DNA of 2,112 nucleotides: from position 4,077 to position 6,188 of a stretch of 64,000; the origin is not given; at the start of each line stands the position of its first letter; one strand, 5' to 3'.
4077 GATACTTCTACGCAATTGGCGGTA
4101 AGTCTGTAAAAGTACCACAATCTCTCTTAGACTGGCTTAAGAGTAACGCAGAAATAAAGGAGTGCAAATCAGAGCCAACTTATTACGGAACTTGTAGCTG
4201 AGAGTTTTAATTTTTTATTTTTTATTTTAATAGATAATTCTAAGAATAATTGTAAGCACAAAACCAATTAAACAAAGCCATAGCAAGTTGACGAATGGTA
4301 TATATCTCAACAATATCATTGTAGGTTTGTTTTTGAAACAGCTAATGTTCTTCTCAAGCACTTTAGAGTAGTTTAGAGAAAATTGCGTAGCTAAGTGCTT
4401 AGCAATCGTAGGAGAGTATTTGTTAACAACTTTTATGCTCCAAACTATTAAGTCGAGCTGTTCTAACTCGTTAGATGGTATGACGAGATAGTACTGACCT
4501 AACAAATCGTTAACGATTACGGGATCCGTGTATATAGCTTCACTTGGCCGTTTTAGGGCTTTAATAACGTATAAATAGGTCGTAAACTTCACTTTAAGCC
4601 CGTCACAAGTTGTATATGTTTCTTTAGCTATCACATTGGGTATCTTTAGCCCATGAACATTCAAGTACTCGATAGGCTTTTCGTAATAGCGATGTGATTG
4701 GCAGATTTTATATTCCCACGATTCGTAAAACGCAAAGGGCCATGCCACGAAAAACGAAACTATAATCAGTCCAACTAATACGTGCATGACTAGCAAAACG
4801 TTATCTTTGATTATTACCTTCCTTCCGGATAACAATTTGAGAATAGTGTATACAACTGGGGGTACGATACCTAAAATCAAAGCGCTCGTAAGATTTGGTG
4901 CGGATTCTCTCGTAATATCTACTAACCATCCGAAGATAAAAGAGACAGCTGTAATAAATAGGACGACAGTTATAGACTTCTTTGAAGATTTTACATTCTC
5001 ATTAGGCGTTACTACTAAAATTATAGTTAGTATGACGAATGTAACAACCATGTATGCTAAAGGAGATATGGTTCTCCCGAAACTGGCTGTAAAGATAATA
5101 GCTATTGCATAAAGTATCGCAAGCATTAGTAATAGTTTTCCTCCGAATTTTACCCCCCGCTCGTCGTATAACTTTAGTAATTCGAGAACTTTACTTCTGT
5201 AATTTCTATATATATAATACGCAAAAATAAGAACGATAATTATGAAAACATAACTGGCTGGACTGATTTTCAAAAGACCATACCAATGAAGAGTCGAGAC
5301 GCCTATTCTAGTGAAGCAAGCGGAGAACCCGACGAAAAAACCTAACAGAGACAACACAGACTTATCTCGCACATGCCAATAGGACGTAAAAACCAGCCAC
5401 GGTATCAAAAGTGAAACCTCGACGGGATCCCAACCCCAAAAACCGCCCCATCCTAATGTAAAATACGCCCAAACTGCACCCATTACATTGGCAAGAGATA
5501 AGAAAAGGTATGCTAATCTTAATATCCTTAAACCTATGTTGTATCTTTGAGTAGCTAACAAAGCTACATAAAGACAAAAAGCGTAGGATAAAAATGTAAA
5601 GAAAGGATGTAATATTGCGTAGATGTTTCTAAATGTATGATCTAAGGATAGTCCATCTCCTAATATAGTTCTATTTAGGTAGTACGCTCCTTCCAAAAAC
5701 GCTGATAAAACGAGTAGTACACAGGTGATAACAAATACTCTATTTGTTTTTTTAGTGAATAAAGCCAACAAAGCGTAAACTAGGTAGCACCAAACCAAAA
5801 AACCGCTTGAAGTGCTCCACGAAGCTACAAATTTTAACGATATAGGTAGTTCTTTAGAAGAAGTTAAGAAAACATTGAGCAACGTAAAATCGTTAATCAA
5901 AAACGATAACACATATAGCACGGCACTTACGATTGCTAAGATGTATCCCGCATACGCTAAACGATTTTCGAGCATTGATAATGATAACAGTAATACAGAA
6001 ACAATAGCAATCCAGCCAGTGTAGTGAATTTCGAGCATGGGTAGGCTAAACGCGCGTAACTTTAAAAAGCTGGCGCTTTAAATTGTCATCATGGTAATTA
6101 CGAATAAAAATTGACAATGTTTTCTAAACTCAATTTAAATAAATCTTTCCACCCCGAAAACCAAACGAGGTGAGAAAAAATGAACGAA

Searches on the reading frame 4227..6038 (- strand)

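Call 82: search_protein_families(library=pfam, proteins=[window:4227-6038:-], max_evalue=0.01)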
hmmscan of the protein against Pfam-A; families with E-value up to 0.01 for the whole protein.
window:4227-6038:- (603 aa): 1 family
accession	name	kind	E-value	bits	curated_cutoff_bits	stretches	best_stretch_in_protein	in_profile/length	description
PF01578.25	Cytochrom_C_asm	-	8.4e-14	52.1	29.9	1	76-227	6-187/212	Cytochrome C assembly protein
